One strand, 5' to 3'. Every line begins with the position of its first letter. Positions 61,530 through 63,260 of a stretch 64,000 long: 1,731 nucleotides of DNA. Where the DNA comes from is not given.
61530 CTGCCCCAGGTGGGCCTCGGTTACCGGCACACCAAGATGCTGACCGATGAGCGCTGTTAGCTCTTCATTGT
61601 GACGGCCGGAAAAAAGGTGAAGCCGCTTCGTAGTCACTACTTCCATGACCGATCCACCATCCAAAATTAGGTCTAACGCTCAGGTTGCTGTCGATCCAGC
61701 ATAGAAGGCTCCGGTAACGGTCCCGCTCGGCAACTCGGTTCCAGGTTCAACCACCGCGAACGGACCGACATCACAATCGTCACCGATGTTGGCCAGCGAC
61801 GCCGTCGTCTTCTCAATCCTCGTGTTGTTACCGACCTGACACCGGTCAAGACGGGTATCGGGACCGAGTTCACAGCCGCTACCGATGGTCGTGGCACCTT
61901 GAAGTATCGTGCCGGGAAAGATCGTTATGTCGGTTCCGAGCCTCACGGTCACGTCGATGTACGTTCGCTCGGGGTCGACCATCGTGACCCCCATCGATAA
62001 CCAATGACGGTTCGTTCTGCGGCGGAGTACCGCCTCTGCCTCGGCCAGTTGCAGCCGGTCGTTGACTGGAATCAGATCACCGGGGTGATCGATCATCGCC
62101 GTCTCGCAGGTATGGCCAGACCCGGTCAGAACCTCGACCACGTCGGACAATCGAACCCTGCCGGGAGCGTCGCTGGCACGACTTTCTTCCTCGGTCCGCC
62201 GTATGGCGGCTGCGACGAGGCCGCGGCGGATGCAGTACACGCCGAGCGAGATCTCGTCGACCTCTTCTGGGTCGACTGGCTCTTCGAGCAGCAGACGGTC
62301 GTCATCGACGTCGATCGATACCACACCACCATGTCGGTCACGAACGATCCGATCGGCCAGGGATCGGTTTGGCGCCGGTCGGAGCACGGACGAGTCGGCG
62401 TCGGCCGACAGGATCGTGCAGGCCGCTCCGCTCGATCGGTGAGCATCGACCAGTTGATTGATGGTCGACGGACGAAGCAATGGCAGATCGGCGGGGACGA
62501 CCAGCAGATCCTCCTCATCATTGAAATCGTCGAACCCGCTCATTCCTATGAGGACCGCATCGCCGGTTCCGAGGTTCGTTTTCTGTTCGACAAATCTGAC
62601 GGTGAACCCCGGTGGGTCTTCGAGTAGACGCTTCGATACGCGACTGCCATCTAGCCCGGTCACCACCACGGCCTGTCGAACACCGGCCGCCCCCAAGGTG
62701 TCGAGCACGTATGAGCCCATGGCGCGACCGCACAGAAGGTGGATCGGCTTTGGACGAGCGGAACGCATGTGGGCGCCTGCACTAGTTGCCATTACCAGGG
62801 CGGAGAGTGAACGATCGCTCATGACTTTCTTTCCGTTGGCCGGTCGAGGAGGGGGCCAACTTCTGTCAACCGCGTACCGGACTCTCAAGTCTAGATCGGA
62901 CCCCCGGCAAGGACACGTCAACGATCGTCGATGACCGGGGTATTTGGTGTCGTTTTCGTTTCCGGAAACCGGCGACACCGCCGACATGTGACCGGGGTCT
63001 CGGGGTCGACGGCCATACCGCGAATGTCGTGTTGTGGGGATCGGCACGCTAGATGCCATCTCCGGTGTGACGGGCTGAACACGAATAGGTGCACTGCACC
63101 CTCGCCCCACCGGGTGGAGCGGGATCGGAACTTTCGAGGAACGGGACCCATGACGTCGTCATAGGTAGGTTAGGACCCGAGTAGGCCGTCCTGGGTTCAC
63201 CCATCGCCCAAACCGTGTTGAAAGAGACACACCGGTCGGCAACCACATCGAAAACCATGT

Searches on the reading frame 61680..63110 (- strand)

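Call 54: search_protein_families(library=pfam, proteins=[window:61680-63110:-], max_evalue=0.001)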
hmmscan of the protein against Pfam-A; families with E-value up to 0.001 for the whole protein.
window:61680-63110:- (476 aa): 4 families
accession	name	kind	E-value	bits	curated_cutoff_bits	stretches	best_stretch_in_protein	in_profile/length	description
PF12804.13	NTP_transf_3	-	6.6e-14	52.8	27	1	104-239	1-126/160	MobA-like NTP transferase domain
PF00132.30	Hexapep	-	4e-07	29.9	27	0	407-432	2-28/36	Bacterial transferase hexapeptide (six repeats)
PF00483.29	NTP_transferase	-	4.7e-05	23.5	21.2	1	119-234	20-134/245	Nucleotidyl transferase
PF25084.1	LbH_EIF2B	-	0.0009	19.7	54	0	384-465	17-98/105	EIF2B subunit epsilon LbH domain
